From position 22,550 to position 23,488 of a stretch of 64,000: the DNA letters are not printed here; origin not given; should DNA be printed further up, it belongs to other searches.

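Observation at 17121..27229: Regulatory-PTS operon architecture: lptB-ptsN-hprK-rapZ followed by a mannose-type PTS split by a GH57 glycoside hydrolase, then ptsH-ptsI-PGI/PMI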

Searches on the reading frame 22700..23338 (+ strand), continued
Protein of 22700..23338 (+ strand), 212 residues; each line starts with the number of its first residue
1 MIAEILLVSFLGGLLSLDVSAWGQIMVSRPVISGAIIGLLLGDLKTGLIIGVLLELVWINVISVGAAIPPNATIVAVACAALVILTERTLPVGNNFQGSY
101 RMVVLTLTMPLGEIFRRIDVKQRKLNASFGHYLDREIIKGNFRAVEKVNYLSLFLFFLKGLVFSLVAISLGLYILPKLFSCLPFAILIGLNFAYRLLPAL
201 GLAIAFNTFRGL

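Call 39: predict_structure(alignment_id=A2)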
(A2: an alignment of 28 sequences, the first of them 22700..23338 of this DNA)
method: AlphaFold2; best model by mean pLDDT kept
length: 212 residues; sequences in the alignment: 28
mean_pLDDT: 85.0   pTM: 0.81
mean pLDDT of the five models: 85.0, 84.2, 83.0, 82.3, 81.6
residues with pLDDT >= 90: 86; 70-90: 100; 50-70: 24; < 50: 2
segments of 3 or more residues with pLDDT < 50: none
pLDDT, mean of each block of 10 residues (from residue 1): 95 84 67 94 93 80 57 90 89 74 90 90 88 90 89 92 96 90 87 81 73 54
secondary structure, 60 per line:
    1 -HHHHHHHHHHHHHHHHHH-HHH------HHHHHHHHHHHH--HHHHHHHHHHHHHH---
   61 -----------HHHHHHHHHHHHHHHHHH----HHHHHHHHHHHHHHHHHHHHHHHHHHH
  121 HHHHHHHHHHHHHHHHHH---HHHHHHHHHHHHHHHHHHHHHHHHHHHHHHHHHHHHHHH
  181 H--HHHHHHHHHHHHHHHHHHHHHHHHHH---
elements in order: H2-19 H30-41 H44-57 H72-89 H94-138 H142-181 H184-209

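Call 43: fold_search(model_id=the predicted structure, library=pdb)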
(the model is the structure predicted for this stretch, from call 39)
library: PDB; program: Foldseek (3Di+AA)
matches with E <= 10: 124; with E <= 0.001: 11
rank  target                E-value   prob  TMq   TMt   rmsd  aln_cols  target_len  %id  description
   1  7xno_D                1.5e-07  1.00  0.65  0.57   6.2       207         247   23  Cryo-EM structure of the bacteriocin-receptor-immunity ternary complex from Lactobacillus sakei (released 2022-05-25)
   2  7xtg_D                2.6e-07  1.00  0.68  0.59   6.2       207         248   23  Cryo-EM structure of Listeria monocytogenes man-PTS complexed with pediocin PA-1 (released 2023-06-07)
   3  7dyr_B                3.2e-07  1.00  0.64  0.56  10.7       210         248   25  CryoEM Structure of Mannose Transporter ManYZ and Microcin E492 (MceA) complex (released 2021-09-01)
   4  9wju_S                3.4e-07  1.00  0.72  0.62   4.2       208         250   22  Cryo-EM structure of the L. garvieae Man-PTS in complex with the bacteriocin GarQ (released 2025-11-12)
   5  9wjr_F                3.9e-07  1.00  0.72  0.63   4.0       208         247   22  Cryo-EM structure of the L. garvieae Man-PTS (released 2025-11-12)
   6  6k1h_B                1.7e-06  1.00  0.72  0.63   3.9       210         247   23  Structure of membrane protein (released 2019-07-10)
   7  8hfs_Y                1.8e-06  1.00  0.64  0.55   8.7       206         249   21  The structure of LcnA, LciA, and the man-PTS of Lactococcus lactis (released 2023-02-08)
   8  9wjw_F                3.1e-06  1.00  0.61  0.54   7.7       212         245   23  Cryo-EM structure of the GarQ-lmYZ complex (released 2025-11-12)
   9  9wjw_Y                4.7e-06  1.00  0.65  0.57   8.9       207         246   22  Cryo-EM structure of the GarQ-lmYZ complex (released 2025-11-12)
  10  7vlx_A                4.7e-06  1.00  0.62  0.54   7.8       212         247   22  Cryo-EM structures of Listeria monocytogenes man-PTS (released 2021-12-01)
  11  8hfs_C                1.2e-05  1.00  0.61  0.53   5.6       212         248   23  The structure of LcnA, LciA, and the man-PTS of Lactococcus lactis (released 2023-02-08)
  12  7n0l_A                8.3e-01  0.12  0.18  0.14  17.0       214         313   15  Cryo-EM structure of TACAN in the H196A H197A mutant form (TMEM120A) (released 2021-09-15)
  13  6vqc_a                9.2e-01  0.08  0.17  0.08  23.4       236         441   16  Mammalian V-ATPase from rat brain membrane-embedded Vo region rotational state 1 (from focused refinement) (released 2020-03-18)
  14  7vif_F                1.3e+00  0.10  0.18  0.14  13.8       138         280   21  Cryo-EM structure of Gi coupled Sphingosine 1-phosphate receptor bound with (S)-FTY720-P (released 2022-09-28)
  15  7s8l_R                1.3e+00  0.06  0.15  0.13  19.2       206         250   15  CryoEM structure of Gq-coupled MRGPRX2 with peptide agonist Cortistatin-14 (released 2021-11-17)
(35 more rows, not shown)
